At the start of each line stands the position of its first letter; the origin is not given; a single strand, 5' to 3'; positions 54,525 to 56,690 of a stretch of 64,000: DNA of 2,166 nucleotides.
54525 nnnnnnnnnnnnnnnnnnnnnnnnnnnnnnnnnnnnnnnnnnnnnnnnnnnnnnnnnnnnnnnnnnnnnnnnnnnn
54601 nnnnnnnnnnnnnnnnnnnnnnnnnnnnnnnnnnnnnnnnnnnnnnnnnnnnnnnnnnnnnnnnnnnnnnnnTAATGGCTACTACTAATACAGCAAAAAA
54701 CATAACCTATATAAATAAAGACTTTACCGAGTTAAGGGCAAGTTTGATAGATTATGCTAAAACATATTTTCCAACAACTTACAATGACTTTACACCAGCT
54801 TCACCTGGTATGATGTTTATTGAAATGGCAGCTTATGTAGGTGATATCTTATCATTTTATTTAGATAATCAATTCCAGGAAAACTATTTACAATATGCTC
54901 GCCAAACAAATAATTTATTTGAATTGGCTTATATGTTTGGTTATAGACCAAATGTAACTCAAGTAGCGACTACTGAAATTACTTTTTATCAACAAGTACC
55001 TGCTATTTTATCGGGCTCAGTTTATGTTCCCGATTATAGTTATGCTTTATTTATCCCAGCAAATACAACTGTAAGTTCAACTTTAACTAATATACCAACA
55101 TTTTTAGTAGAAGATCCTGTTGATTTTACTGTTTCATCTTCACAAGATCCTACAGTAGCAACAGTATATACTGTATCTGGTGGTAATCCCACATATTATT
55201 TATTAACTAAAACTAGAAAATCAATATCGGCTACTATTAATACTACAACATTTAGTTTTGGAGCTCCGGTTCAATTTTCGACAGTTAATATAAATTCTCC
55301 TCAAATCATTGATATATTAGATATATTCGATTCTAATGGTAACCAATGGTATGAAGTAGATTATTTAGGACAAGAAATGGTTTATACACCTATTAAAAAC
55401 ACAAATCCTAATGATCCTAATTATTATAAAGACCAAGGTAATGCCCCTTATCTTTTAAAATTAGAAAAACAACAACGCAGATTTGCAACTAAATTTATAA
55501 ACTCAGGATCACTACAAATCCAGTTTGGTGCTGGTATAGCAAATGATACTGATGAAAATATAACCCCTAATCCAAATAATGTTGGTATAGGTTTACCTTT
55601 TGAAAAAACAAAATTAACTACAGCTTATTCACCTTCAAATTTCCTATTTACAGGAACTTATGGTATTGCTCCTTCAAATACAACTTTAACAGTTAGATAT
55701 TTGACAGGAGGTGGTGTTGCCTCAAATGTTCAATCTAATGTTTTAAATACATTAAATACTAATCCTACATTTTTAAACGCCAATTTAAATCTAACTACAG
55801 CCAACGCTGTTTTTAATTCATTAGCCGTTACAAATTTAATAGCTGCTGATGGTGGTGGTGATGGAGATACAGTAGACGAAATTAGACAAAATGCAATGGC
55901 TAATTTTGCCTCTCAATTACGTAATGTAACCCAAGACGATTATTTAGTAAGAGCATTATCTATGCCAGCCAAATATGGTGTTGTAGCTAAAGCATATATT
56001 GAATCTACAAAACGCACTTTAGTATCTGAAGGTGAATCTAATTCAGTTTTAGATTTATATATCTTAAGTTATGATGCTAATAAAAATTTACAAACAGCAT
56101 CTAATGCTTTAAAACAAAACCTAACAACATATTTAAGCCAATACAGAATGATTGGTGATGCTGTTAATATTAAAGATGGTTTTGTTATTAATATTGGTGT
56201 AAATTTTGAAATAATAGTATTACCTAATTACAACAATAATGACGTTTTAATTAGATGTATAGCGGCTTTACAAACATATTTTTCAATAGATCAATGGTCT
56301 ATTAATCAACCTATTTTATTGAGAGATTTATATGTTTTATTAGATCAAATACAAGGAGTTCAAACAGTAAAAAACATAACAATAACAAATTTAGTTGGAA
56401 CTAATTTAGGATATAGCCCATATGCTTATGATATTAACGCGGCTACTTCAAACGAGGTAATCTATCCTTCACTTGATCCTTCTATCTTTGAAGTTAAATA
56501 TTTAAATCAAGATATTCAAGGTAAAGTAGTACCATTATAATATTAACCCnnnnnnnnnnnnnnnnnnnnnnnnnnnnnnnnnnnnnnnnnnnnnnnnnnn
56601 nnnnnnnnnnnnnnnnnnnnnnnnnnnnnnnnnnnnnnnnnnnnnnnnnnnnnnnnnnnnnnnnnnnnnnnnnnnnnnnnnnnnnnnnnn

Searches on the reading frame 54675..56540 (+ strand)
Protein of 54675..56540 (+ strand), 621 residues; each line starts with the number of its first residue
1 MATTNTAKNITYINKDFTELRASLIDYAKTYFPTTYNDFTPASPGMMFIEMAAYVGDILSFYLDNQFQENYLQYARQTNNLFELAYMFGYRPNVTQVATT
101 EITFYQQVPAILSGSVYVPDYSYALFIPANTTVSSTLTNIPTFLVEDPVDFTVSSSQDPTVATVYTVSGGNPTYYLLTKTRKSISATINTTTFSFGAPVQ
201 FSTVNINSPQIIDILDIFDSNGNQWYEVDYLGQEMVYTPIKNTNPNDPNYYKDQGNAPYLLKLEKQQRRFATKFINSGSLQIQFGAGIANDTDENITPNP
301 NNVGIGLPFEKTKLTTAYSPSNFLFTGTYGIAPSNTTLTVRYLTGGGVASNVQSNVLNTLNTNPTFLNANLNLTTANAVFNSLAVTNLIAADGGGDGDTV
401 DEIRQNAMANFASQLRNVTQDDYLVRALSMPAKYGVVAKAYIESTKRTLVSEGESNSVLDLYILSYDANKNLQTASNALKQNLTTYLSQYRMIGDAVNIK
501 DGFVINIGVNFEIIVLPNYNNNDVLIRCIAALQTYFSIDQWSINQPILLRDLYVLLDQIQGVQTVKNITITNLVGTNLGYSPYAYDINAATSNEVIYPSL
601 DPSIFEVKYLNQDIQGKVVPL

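Call 73: search_dna_similar(query=window:54675-56540:+, collection=phages, mode=protein, max_rows=25, max_evalue=0.00001)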
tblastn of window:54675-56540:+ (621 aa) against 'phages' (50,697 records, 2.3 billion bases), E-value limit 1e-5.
Records with a match: 31; places in all: 31; records where one place covers at least 80% of the query: 6.
Best place of each record, by identity: <60% 31.
By first word of the organism name: Pseudomonas 11; Streptomyces 6; Flavobacterium 4; uncultured 2; Stenotrophomonas 2; Xanthomonas 2; Agrobacterium 2; Microcystis 1; Sinorhizobium 1.
By host as written in the record: - 5; Pseudomonas aeruginosa PAO1 5; Flavobacterium sp. LMO8 4; Pseudomonas aeruginosa 3; Streptomyces sp. 5a 2; Streptomyces lividans JI 1326 2; Agrobacterium tumefaciens C58 2; Microcystis elabens 1; and 7 more.
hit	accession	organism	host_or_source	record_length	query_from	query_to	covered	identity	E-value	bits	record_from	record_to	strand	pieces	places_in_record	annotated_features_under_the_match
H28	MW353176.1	Flavobacterium phage vB_FspM_immuto_3-5A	Flavobacterium sp. LMO8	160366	8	621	99%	46.1%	1e-162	521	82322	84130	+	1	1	baseplate wedge protein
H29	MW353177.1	Flavobacterium phage vB_FspM_immuto_13-6C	Flavobacterium sp. LMO8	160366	8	621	99%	46.1%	1e-162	521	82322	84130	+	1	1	baseplate wedge protein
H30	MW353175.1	Flavobacterium phage vB_FspM_immuto_2-6A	Flavobacterium sp. LMO8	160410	8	621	99%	46.1%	1e-162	521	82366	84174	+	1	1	baseplate wedge protein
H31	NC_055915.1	Flavobacterium phage vB_FspM_immuto_2-6A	Flavobacterium sp. LMO8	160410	8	621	99%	46.1%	1e-162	521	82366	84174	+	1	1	baseplate wedge protein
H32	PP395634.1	Microcystis phage Mel-JY01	Microcystis elabens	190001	8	618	98%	45.2%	7e-152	490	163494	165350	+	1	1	hypothetical protein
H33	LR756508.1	uncultured phage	metagenomic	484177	1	619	100%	37.4%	2e-133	437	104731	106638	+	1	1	record has no annotation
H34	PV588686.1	Streptomyces phage pSt2308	Streptomyces turgidiscabies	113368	1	171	28%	28.1%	3e-8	63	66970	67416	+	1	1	baseplate J protein | baseplate wedge protein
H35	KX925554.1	Streptomyces phage BRock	Streptomyces sp. 5a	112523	1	119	19%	31.1%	2e-7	61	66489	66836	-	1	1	baseplate assembly protein | baseplate protein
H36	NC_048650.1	Streptomyces phage BRock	Streptomyces sp. 5a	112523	1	119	19%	31.1%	2e-7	61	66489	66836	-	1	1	baseplate protein (x2)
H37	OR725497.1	Streptomyces phage LuckySocke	Streptomyces lividans JI 1326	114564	1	104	17%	33.7%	7e-8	62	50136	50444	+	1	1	98: baseplate J protein | 97: baseplate wedge protein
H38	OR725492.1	Streptomyces phage Alone3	Streptomyces lividans JI 1326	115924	1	104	17%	33.7%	7e-8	62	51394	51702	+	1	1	100: baseplate J protein | 99: baseplate wedge protein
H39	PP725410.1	Streptomyces phage GiJojo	Streptomyces mirabilis NRRL B-2400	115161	1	104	17%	32.7%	2e-7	60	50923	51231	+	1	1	90: baseplate J protein | 89: baseplate wedge protein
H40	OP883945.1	Stenotrophomonas phage CM1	Stenotrophomonas maltophilia SRM01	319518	1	120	19%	27.9%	3e-7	60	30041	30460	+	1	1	record has no annotation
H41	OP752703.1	Stenotrophomonas phage RAS14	Stenotrophomonas maltophilia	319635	1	120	19%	27.9%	3e-7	60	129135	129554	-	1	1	hypothetical protein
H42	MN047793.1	Xanthomonas phage Xoo-sp13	Xanthomonas oryzae pv. oryzae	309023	8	120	18%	27.6%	2e-7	61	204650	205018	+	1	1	baseplate wedge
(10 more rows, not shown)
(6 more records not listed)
